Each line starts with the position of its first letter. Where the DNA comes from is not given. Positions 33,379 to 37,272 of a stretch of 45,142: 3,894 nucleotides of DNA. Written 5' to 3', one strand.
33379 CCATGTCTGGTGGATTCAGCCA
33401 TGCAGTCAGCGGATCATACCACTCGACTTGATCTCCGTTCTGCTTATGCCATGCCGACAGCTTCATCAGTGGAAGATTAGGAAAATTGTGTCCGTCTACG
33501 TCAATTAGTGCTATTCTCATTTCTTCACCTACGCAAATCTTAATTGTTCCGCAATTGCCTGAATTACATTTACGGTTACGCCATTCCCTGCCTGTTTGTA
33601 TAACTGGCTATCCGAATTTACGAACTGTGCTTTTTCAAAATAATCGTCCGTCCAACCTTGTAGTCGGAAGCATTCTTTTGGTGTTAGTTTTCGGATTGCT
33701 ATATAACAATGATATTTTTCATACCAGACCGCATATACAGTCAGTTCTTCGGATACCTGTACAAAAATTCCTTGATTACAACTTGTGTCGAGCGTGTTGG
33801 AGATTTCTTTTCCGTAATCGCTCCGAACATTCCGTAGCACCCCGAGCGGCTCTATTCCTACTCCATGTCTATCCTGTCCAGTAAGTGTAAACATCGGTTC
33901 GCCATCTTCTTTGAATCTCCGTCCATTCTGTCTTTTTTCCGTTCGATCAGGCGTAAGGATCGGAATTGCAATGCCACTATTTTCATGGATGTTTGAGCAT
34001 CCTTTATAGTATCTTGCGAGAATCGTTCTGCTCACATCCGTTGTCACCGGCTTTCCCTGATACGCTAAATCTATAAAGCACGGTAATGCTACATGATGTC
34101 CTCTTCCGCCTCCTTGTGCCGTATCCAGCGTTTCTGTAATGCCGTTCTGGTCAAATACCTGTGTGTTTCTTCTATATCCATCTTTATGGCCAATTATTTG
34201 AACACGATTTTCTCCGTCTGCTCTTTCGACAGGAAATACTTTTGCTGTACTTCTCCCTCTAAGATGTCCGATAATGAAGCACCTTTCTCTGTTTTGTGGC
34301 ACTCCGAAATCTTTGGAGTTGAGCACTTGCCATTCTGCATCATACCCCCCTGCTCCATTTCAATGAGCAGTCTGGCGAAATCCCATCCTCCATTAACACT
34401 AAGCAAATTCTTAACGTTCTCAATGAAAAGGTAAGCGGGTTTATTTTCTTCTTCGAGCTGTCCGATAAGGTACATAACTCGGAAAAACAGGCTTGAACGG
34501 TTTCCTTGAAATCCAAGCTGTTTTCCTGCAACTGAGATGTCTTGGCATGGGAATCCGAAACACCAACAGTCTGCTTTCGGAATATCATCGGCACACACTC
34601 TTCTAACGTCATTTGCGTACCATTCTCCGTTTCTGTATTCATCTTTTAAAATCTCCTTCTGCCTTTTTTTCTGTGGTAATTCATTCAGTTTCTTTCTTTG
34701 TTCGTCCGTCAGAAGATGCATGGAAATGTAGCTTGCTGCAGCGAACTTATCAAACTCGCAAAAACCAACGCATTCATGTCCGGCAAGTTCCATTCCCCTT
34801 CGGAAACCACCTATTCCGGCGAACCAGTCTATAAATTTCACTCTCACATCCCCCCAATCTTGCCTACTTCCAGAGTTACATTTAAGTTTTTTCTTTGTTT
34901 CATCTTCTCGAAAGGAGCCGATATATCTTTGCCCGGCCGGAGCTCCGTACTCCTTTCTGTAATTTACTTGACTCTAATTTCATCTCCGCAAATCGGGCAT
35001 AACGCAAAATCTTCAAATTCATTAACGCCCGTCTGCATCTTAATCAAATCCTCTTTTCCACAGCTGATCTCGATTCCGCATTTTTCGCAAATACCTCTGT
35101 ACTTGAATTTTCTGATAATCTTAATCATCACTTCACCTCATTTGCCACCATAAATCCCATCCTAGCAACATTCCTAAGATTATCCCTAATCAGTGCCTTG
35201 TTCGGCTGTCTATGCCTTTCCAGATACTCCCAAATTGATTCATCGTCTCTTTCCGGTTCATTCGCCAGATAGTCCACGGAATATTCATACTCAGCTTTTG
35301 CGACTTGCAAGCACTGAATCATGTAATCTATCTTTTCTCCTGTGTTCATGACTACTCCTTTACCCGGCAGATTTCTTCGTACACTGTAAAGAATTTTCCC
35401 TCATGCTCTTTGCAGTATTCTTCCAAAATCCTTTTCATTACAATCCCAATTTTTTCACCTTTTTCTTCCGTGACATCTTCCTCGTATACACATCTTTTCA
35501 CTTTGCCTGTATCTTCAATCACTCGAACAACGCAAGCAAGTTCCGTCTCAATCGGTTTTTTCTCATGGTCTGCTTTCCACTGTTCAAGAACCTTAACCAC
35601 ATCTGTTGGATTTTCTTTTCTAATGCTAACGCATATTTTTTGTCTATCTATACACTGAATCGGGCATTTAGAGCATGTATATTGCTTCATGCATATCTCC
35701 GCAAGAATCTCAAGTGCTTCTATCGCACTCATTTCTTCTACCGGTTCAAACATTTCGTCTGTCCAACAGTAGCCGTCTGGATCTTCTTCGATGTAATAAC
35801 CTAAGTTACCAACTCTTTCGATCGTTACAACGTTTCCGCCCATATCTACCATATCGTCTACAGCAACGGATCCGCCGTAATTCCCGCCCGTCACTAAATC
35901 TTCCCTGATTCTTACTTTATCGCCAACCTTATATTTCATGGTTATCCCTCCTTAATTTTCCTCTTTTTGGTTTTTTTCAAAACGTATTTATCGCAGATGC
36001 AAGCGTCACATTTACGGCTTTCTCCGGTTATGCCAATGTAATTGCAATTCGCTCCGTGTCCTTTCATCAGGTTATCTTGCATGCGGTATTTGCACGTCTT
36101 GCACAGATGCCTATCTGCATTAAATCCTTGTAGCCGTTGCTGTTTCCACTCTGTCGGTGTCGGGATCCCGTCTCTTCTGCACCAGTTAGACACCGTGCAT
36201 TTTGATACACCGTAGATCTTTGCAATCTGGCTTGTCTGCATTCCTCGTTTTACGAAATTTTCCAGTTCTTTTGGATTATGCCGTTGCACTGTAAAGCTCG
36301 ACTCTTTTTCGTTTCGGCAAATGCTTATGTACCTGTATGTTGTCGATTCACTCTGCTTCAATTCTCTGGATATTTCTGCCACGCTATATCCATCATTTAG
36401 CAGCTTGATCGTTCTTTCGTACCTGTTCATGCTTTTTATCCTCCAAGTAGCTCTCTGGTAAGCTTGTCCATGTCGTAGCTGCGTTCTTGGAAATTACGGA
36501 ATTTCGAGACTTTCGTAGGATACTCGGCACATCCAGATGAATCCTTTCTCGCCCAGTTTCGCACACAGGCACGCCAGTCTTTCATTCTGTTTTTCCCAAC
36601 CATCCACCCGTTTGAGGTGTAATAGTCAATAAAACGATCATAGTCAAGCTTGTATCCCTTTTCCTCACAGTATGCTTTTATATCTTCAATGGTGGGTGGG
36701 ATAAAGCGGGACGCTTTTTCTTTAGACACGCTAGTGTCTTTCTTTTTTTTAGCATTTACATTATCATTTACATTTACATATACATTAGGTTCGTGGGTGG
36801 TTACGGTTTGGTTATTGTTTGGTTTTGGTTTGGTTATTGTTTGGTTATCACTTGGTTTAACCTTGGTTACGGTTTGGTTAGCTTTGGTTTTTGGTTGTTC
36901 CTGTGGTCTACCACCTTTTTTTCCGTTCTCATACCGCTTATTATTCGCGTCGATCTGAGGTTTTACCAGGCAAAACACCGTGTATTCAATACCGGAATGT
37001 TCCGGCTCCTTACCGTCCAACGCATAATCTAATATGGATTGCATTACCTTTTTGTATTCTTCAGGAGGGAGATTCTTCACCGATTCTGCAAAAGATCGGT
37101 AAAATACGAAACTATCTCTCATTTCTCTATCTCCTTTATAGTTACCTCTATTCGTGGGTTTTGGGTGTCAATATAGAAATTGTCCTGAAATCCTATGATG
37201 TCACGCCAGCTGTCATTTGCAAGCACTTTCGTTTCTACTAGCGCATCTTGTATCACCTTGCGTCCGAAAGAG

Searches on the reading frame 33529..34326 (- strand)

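Call 48: search_protein_families(library=pfam, max_evalue=0.001, proteins=[window:33529-34326:-])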
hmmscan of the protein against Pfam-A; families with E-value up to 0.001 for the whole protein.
window:33529-34326:- (265 aa): 1 family
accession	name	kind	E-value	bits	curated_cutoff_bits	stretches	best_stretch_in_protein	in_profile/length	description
PF00145.23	DNA_methylase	-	2.8e-21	76.7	22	1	1-262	141-322/324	C-5 cytosine-specific DNA methylase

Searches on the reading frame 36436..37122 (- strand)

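Call 48: search_protein_families(library=pfam, max_evalue=0.001, proteins=[window:36436-37122:-])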
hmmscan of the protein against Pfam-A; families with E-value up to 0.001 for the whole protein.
window:36436-37122:- (228 aa): 1 family
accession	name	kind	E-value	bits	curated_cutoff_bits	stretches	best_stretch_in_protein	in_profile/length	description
PF19808.4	DUF6291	-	5.3e-20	71.8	27.2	1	4-72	1-77/79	Family of unknown function (DUF6291)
